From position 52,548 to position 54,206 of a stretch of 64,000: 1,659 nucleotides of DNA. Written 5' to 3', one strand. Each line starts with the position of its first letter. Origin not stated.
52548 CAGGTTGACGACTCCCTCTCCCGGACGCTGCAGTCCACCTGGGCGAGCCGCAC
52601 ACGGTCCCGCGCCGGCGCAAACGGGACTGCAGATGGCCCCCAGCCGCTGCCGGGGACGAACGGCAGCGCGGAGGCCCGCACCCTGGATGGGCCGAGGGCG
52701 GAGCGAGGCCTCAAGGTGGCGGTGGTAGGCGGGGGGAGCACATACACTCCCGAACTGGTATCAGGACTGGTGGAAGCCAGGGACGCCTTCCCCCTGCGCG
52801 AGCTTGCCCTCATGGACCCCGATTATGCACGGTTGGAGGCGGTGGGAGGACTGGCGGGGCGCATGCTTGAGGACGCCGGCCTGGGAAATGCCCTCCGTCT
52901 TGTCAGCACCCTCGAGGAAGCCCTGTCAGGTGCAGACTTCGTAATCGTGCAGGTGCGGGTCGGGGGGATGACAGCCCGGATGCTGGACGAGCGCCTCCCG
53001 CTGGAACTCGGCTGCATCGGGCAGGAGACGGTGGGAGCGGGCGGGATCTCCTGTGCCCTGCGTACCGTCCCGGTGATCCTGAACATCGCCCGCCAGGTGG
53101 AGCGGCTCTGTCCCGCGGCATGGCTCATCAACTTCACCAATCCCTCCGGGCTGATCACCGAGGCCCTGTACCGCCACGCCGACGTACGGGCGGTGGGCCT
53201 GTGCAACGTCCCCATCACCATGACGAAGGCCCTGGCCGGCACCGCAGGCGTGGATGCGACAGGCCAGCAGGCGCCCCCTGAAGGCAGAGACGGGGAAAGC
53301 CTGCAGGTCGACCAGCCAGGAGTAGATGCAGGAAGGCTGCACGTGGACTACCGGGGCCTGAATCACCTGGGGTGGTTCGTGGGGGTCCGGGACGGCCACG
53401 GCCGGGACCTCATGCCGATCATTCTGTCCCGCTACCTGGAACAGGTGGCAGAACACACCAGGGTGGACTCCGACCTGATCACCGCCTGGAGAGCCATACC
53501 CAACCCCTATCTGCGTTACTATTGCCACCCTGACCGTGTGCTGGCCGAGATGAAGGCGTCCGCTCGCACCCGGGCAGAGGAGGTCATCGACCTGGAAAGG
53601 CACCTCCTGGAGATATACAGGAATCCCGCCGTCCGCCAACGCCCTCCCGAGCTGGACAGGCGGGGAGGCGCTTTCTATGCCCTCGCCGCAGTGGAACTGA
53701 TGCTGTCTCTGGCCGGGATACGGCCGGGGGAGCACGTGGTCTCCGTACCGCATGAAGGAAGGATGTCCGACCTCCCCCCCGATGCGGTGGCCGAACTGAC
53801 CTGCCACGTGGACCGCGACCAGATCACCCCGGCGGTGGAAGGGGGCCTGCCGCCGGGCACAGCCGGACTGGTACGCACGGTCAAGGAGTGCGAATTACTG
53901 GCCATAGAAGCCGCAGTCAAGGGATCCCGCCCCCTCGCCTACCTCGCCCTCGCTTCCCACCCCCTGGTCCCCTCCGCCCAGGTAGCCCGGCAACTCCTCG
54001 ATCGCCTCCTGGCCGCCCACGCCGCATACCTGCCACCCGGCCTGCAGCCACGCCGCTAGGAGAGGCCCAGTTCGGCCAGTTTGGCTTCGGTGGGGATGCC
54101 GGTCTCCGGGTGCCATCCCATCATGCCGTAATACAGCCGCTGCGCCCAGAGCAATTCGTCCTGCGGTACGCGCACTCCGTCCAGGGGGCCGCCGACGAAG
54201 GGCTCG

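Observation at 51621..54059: Single ORF fusing a BadF/GlcNAc-kinase-like ATPase to a family 4 (NAD-dependent) glycoside hydrolase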

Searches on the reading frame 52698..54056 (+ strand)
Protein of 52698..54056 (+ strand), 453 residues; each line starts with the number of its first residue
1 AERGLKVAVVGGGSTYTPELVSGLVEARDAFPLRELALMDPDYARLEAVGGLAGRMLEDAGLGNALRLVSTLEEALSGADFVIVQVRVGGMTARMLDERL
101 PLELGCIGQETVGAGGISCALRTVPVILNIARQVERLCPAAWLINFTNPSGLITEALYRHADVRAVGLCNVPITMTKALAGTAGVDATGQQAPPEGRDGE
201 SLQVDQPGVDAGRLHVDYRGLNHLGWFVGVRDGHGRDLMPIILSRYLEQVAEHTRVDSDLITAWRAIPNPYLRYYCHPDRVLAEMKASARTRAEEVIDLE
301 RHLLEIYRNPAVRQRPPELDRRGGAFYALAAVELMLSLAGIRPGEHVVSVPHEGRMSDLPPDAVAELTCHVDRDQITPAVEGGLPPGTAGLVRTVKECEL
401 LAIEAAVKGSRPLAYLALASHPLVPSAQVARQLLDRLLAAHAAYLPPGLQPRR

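Call 80: search_solved_structures(query=window:52698-54056:+, max_evalue=1e-40, show_alignments=3)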
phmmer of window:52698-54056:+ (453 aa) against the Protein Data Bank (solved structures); distinct sequences matched with E-value up to 1e-40: 9.
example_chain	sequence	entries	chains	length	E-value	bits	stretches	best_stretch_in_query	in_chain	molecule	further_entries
5c3m_A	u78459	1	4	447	1.4e-97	330.5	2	4-187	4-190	Putative 6-phospho-beta-glucosidase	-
1s6y_A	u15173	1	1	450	6.6e-97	328.3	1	3-187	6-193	6-phospho-beta-glucosidase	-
1up7_A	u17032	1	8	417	2.5e-62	214.3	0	4-180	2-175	6-PHOSPHO-BETA-GLUCOSIDASE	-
1up6_A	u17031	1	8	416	4.9e-62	213.4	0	5-180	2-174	6-PHOSPHO-BETA-GLUCOSIDASE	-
1up4_A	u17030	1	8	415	6.2e-62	213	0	6-180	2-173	6-PHOSPHO-BETA-GLUCOSIDASE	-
6dux_A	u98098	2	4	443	9.5e-53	182.8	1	5-446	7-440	6-phospho-alpha-glucosidase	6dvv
1u8x_X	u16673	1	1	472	1.3e-52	182.3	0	4-186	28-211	Maltose-6'-phosphate glucosidase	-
6wbt_A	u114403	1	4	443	9.5e-52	179.5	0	3-179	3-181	cellulase IBT99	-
6vc6_A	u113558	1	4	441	1.8e-44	155.5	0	6-180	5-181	6-phospho-alpha-glucosidase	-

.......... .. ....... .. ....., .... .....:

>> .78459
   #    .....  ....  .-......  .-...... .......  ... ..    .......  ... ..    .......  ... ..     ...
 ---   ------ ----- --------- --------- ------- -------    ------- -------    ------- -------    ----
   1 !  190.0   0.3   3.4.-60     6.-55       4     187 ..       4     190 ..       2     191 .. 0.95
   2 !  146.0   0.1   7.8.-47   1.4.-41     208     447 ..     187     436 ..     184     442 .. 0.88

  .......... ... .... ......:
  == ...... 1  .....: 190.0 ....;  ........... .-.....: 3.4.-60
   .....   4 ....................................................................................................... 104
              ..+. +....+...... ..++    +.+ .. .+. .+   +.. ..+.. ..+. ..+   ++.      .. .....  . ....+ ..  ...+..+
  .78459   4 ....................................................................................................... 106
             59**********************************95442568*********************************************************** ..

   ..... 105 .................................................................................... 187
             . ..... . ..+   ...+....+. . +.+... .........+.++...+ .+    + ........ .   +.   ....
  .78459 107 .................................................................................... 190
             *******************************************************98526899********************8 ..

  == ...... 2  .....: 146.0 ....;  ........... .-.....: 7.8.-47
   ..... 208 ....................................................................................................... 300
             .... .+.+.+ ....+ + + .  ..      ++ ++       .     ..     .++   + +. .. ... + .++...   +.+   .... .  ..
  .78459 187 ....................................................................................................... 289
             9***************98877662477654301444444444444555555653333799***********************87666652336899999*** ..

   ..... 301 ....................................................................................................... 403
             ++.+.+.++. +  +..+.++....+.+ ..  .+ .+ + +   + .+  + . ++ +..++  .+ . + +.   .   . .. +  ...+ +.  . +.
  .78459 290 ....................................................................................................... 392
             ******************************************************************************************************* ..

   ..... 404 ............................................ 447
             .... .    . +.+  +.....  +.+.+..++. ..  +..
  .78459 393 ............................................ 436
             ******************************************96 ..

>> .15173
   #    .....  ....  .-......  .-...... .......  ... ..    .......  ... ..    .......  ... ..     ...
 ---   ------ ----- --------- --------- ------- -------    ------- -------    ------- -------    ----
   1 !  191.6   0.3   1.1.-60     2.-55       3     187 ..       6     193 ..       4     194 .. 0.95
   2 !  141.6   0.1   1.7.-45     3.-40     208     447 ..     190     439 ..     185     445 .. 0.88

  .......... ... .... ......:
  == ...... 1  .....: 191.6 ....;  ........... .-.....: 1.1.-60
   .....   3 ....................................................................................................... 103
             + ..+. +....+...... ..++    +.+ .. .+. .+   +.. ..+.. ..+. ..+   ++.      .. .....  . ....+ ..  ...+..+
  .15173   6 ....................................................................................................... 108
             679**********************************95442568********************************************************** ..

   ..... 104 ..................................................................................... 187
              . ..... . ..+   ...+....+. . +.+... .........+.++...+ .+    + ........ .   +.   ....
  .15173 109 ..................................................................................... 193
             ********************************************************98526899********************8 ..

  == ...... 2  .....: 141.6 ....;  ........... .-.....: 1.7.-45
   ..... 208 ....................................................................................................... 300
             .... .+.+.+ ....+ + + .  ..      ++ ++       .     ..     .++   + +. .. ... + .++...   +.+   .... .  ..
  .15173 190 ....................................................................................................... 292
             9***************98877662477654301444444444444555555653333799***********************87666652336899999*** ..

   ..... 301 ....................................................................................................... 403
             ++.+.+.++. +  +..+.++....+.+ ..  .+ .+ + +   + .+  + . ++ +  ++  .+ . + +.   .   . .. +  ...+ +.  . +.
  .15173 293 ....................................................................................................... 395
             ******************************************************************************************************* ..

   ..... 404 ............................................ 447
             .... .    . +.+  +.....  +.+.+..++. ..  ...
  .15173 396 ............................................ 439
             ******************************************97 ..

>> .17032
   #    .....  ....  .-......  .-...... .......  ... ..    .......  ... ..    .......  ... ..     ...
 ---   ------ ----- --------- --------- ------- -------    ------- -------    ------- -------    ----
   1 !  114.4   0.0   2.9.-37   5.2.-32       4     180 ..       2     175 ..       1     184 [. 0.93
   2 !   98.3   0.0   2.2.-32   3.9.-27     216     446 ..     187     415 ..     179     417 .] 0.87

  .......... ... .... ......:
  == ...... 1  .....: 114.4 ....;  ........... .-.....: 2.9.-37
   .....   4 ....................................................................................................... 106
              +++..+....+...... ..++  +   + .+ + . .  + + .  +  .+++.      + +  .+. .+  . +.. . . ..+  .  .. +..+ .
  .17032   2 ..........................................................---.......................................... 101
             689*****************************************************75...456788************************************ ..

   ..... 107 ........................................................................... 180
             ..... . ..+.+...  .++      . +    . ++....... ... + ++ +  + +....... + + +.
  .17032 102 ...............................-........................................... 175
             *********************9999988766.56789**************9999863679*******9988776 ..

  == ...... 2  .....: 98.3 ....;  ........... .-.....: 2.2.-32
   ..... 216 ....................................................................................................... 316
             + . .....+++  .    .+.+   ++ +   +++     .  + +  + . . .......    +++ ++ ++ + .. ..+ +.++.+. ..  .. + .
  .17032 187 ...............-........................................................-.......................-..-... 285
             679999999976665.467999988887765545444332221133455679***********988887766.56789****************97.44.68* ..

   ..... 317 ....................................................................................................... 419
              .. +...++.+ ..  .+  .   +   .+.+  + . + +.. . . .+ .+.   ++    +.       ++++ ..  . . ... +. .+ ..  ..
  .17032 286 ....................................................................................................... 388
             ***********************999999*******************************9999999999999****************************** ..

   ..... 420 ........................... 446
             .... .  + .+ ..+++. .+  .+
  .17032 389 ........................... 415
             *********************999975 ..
